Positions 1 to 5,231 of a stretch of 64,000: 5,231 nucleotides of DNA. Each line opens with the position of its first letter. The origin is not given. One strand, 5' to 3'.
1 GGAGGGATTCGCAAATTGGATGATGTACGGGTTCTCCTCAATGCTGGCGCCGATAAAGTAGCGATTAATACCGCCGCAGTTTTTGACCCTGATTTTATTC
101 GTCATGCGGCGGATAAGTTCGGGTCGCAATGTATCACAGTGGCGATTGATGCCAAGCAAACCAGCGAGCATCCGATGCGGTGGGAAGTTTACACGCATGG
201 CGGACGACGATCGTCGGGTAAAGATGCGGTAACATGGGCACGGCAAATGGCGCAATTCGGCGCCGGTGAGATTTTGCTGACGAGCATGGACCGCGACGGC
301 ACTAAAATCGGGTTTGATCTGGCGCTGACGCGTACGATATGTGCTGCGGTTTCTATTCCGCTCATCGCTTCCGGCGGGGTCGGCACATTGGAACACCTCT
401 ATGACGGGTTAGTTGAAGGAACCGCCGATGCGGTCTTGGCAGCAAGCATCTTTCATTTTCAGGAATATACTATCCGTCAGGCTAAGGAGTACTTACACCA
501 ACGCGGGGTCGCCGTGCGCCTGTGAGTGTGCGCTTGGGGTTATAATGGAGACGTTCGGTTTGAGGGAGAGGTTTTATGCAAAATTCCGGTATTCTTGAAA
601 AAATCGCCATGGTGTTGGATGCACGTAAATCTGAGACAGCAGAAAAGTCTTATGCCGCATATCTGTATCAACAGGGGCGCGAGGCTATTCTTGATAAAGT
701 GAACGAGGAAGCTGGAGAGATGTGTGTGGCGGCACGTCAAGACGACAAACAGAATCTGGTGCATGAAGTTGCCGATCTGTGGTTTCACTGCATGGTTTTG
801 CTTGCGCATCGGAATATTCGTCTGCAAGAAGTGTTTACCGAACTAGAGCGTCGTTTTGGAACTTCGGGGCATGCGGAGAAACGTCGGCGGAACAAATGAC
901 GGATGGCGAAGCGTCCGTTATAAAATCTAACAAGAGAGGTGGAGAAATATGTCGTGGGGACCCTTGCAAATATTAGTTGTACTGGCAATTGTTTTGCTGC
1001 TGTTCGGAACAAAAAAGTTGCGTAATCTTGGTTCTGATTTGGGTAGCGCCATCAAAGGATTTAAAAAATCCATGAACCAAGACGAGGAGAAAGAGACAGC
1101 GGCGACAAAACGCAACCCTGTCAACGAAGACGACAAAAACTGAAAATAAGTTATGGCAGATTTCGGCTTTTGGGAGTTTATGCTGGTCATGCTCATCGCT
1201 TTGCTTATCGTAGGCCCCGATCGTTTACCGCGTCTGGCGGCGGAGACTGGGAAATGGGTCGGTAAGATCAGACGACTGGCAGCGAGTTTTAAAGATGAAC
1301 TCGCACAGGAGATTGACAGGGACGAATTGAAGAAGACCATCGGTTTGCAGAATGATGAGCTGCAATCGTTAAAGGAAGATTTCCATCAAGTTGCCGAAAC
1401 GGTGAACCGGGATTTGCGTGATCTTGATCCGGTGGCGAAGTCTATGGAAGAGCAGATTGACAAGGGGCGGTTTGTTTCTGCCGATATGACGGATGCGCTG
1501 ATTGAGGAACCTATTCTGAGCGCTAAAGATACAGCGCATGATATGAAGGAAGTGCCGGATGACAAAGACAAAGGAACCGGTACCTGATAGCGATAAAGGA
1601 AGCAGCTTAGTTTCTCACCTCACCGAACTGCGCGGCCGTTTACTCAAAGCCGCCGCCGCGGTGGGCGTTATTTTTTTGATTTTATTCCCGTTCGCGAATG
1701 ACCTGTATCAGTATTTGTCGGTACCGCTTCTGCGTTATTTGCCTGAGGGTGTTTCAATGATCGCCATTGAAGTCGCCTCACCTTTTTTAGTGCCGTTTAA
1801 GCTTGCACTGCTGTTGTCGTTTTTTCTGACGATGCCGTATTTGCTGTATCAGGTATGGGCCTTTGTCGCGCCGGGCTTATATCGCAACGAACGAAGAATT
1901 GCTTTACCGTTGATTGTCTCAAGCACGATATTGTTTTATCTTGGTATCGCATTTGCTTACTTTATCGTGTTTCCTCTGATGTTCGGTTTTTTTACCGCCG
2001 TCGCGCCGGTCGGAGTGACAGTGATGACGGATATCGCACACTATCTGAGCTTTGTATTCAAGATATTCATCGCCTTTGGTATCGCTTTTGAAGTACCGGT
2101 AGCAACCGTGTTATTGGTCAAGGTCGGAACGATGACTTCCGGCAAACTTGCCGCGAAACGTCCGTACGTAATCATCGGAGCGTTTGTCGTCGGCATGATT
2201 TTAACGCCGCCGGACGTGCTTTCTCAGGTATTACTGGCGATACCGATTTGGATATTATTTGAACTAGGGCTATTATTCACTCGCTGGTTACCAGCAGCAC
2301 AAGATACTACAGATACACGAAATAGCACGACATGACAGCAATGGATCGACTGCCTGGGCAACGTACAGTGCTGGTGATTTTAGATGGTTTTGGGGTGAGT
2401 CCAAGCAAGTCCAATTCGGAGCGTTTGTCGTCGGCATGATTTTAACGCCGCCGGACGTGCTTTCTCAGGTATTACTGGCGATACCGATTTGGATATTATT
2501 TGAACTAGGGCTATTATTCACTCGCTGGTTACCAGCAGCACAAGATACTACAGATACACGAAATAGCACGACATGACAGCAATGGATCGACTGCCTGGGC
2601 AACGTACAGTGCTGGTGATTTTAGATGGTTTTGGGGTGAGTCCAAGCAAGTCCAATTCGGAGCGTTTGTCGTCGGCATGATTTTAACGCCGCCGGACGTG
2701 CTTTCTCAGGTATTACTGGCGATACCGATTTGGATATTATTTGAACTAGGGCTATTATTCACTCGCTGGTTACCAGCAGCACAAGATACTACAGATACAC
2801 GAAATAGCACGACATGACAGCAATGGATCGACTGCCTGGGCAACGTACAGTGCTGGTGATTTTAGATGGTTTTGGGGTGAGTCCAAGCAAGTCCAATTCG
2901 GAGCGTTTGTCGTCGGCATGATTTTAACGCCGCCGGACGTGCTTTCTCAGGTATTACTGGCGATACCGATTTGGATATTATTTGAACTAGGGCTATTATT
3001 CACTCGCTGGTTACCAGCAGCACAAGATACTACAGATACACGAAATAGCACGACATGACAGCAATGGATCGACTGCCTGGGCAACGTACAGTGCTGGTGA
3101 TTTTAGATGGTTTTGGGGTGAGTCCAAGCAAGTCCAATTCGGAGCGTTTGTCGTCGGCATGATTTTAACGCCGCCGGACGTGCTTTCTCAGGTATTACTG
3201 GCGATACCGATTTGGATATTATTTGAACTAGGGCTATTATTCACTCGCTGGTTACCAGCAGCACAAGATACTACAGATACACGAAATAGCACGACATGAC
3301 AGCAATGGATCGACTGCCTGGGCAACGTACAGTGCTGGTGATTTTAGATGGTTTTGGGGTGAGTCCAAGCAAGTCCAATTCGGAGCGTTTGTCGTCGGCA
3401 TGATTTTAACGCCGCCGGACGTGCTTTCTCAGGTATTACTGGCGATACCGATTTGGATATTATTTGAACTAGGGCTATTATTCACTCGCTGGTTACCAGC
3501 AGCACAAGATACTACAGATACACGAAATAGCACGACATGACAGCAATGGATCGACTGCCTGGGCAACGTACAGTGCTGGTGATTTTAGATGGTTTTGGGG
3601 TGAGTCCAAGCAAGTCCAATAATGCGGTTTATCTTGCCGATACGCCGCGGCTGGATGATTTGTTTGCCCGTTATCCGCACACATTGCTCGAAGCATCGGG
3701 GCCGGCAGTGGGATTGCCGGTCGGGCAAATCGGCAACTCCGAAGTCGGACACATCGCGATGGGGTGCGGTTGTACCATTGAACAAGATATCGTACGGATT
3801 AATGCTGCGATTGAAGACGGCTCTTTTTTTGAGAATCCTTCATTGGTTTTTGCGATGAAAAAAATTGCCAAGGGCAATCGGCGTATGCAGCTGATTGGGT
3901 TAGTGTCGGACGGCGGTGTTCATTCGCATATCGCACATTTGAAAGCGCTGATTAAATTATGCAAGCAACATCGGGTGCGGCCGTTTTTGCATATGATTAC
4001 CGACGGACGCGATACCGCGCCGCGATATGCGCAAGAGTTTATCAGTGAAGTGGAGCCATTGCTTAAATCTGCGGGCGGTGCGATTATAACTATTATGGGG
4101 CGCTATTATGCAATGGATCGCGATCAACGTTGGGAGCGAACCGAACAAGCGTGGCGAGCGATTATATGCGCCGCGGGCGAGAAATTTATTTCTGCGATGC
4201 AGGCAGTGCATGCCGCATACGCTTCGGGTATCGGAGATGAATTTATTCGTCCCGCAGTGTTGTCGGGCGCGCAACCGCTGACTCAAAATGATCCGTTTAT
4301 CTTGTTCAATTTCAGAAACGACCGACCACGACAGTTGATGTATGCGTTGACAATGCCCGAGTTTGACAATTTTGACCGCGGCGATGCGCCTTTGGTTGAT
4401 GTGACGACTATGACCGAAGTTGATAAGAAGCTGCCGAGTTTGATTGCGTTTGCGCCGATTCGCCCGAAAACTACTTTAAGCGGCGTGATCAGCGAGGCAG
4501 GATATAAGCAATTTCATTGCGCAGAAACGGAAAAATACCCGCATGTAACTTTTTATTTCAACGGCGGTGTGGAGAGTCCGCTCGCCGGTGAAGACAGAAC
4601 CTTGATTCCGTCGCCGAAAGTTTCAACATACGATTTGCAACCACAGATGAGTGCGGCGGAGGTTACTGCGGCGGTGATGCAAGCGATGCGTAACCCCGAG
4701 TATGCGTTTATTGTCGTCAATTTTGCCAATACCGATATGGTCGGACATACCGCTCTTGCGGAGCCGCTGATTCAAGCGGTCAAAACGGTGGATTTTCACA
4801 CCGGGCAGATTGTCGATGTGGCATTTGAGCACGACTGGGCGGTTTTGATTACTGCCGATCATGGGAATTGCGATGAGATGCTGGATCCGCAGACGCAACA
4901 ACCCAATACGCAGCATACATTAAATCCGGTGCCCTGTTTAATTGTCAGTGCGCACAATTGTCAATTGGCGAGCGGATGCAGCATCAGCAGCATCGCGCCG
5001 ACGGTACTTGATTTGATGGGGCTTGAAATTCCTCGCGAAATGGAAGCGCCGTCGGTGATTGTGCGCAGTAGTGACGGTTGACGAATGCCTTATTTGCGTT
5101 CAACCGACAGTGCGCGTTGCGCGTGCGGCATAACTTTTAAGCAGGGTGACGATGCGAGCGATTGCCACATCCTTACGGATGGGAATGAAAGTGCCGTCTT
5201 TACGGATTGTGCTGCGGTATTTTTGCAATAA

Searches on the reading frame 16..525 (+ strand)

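Call 62: search_protein_families(library=ncbifam, proteins=[window:16-525:+], max_evalue=0.00001)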
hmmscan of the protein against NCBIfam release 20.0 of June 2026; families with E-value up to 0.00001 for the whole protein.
window:16-525:+ (169 aa): 7 families
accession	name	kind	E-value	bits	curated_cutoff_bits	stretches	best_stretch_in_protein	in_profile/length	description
TIGR00735.1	hisF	equivalog_domain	5.2e-67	225.8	294.55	1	2-168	87-254/254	imidazole glycerol phosphate synthase subunit HisF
TIGR03572.1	WbuZ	equivalog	1.3e-51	175.2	299.7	1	1-148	86-232/232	glycosyl amidation-associated protein WbuZ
NF038364.1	AglZ_HisF2_fam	equivalog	1.9e-39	135.6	310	1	2-150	86-232/248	AglZ/HisF2 family acetamidino modification protein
NF010112.0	PRK13585.1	equivalog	5.4e-28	98.2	243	1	2-161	88-239/241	1-(5-phosphoribosyl)-5-[(5-phosphoribosylamino)methylideneamino]imidazole-4-carboxamide isomerase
TIGR00007.1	TIGR00007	equivalog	1.2e-21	77.4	228.95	1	2-139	85-215/231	1-(5-phosphoribosyl)-5-[(5-phosphoribosylamino)methylideneamino]imidazole-4-carboxamide isomerase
TIGR01919.1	hisA-trpF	equivalog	4.3e-13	49.3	306.45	1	7-157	92-239/243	bifunctional 1-(5-phosphoribosyl)-5-((5-phosphoribosylamino)methylideneamino)imidazole-4-carboxamide isomerase/phosphoribosylanthranilate is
NF010114.0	PRK13587.1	equivalog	1.2e-09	38.1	305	1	5-128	92-207/234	1-(5-phosphoribosyl)-5-((5-phosphoribosylamino)methylideneamino)imidazole-4-carboxamide isomerase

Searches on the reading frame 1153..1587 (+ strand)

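Call 62: search_protein_families(library=ncbifam, proteins=[window:1153-1587:+], max_evalue=0.00001)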
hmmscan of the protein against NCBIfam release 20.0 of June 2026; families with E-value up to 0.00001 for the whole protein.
window:1153-1587:+ (144 aa): 7 families
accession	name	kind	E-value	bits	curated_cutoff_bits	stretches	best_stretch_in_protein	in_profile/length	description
TIGR01410.1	tatB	equivalog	2.3e-19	69.7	56.5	1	3-74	2-74/80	Sec-independent protein translocase protein TatB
NF003400.0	PRK04654.1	equivalog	9.7e-12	45.2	211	1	1-82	1-79/214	sec-independent translocase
NF002377.0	PRK01371.1-4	equivalog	1.2e-11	45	96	1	1-55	1-55/119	sec-independent translocase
NF011429.0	PRK14857.1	equivalog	1.2e-09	38.5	77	1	5-78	7-82/91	TatA/E family twin arginine-targeting protein translocase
NF002376.0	PRK01371.1-3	equivalog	9.7e-08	32.5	181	1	4-54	5-55/179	Sec-independent protein translocase protein TatB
NF011430.0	PRK14861.1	subfamily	2.2e-06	27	62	1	1-54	2-55/61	twin arginine translocase protein A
NF002374.0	PRK01371.1-1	equivalog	9.2e-06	26.1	162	0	3-56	4-57/152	sec-independent translocase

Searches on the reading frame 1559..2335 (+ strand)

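Call 62: search_protein_families(library=ncbifam, proteins=[window:1559-2335:+], max_evalue=0.00001)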
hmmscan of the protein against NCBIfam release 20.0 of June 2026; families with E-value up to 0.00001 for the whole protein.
window:1559-2335:+ (258 aa): 3 families
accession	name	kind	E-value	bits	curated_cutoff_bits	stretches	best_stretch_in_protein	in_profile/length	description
NF008174.0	PRK10921.1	equivalog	1.1e-97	326.7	432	1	13-254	5-246/258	Sec-independent protein translocase subunit TatC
TIGR00945.1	tatC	equivalog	3.8e-69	232.9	132.7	1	17-234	1-215/215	twin-arginine translocase subunit TatC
TIGR01912.1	TatC-Arch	equivalog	6.3e-43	147.1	192.6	1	20-242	5-230/234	Sec-independent protein translocase TatC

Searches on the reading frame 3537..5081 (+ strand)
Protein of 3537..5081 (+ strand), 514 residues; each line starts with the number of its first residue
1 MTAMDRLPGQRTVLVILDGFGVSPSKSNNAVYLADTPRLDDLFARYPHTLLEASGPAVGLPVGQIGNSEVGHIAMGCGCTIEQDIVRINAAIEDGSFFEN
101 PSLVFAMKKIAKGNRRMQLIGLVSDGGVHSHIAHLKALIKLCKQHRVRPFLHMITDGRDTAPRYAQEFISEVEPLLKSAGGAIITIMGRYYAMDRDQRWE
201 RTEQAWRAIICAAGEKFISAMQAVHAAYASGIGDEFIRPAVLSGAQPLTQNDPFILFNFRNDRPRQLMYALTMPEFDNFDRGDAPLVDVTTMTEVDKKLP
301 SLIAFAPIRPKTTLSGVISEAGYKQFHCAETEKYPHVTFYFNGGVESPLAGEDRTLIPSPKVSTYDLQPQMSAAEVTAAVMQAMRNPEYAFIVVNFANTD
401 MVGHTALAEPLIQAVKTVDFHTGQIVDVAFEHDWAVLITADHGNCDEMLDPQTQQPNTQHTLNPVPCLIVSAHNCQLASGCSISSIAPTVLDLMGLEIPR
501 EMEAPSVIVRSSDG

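Call 27: search_protein_families(library=ncbifam, proteins=[window:3537-5081:+], max_evalue=0.00001)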
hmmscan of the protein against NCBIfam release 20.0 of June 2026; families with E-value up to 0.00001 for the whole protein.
window:3537-5081:+ (514 aa): 6 families
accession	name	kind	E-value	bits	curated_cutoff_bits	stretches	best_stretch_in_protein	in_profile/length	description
TIGR01307.1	pgm_bpd_ind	equivalog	3.6e-184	612.9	330.65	1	10-507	1-503/504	2,3-bisphosphoglycerate-independent phosphoglycerate mutase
NF003897.0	PRK05434.1-5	equivalog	1.6e-143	478.9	862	1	12-505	8-508/514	2,3-bisphosphoglycerate-independent phosphoglycerate mutase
NF009049.0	PRK12383.1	equivalog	2e-12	46.8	254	1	367-500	265-392/408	phosphopentomutase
NF003766.0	PRK05362.1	equivalog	1.5e-08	33.8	256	1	373-498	263-384/396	phosphopentomutase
TIGR00306.2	apgM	subfamily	3e-08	33.1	320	1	377-473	280-369/403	2,3-bisphosphoglycerate-independent phosphoglycerate mutase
NF003104.0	PRK04024.1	equivalog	1.8e-07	30.2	489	1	373-471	280-367/412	2,3-bisphosphoglycerate-independent phosphoglycerate mutase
